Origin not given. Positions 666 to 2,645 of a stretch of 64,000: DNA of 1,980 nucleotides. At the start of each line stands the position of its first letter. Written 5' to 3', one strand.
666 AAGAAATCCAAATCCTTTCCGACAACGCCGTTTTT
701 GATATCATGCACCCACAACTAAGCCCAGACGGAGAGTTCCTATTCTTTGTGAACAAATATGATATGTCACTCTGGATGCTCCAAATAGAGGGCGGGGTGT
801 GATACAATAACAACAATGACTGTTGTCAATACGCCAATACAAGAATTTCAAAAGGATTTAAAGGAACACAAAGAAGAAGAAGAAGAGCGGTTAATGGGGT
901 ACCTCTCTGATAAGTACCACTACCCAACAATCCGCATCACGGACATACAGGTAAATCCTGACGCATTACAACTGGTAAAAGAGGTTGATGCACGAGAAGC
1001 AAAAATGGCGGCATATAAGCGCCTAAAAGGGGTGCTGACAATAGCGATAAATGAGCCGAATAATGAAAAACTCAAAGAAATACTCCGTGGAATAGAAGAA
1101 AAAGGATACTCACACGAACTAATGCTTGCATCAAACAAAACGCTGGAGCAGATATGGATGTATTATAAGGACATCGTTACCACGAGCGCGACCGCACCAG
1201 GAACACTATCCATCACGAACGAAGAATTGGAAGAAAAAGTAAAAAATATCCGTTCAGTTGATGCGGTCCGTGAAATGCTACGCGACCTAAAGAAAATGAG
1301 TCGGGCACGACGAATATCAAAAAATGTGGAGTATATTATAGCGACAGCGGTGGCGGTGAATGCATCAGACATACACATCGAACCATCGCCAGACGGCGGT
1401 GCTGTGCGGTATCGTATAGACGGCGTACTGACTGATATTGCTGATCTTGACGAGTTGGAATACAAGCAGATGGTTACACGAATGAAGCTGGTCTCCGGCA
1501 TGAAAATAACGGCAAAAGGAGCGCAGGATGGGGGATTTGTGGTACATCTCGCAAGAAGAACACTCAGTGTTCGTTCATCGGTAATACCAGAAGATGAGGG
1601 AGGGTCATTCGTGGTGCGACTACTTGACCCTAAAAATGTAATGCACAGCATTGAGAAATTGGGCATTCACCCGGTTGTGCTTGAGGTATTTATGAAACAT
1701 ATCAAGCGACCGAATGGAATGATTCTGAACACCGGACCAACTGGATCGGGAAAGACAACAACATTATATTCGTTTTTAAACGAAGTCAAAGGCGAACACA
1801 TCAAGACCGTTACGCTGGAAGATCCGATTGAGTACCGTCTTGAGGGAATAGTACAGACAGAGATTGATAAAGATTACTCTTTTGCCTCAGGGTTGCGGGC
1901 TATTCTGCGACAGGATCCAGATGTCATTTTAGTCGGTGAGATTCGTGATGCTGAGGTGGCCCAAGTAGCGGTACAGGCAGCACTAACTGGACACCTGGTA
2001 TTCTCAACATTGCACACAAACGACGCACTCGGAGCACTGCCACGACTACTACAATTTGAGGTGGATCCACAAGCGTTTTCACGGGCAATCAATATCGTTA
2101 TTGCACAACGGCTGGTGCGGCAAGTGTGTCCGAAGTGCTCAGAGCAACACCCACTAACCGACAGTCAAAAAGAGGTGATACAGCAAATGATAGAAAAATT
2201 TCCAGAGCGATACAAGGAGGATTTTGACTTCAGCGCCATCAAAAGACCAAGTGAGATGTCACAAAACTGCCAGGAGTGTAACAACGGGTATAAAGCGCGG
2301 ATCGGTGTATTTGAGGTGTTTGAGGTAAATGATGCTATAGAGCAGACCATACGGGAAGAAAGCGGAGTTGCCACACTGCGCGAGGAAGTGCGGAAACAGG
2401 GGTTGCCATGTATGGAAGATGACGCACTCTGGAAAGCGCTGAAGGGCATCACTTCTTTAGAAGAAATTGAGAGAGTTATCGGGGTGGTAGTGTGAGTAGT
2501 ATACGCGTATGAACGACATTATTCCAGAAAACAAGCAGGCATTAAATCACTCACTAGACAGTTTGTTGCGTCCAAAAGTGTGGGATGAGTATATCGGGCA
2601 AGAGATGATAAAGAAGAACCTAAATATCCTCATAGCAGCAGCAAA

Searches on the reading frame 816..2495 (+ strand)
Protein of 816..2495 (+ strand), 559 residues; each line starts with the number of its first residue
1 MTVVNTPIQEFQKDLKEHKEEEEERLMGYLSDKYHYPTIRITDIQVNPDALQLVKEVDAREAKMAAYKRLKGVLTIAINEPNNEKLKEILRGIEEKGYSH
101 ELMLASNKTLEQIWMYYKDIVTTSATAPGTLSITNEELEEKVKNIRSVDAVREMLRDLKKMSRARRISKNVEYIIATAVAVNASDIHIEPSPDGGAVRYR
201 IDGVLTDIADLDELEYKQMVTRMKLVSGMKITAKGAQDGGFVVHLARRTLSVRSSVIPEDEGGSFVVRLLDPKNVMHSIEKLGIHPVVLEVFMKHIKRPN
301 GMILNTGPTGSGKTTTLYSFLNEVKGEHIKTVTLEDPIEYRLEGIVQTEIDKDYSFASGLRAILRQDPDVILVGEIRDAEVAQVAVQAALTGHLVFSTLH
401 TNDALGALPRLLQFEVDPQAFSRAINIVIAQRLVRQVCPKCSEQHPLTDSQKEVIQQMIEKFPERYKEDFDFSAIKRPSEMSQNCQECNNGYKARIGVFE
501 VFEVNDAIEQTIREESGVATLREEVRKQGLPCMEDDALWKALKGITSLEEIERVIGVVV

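Call 47: find_encoding_contigs(protein=window:816-2495:+, flank=10000, max_places=2)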
Protein window:816-2495:+ (559 aa): 7 contigs read that carry it; 2 places shown.
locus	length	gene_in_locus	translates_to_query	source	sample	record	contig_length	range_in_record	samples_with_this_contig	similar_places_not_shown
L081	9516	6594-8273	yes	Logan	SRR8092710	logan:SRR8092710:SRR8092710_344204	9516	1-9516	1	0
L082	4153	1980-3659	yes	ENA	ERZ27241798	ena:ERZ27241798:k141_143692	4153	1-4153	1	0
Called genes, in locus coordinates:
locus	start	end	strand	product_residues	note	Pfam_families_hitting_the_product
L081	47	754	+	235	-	PF13462:Thioredoxin_4, PF01323:DSBA (weak)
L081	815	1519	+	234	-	PF13098:Thioredoxin_2, PF13462:Thioredoxin_4, PF01323:DSBA (weak)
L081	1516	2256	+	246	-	PF02683:DsbD_TM, PF13386:DsbD_2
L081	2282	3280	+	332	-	-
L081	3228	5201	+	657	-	PF18895:T4SS_pilin (weak)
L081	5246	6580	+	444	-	-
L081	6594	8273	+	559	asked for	PF00437:T2SSE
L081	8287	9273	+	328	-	PF05496:RuvB_N, PF00158:Sigma54_activat (faint), PF01078:Mg_chelatase (faint), PF07724:AAA_2 (faint), PF00004:AAA, PF07728:AAA_5, PF17864:AAA_lid_4, PF05491:WHD_RuvB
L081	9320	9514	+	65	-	?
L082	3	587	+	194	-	?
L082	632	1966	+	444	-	-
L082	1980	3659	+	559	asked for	PF00437:T2SSE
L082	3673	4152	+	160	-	?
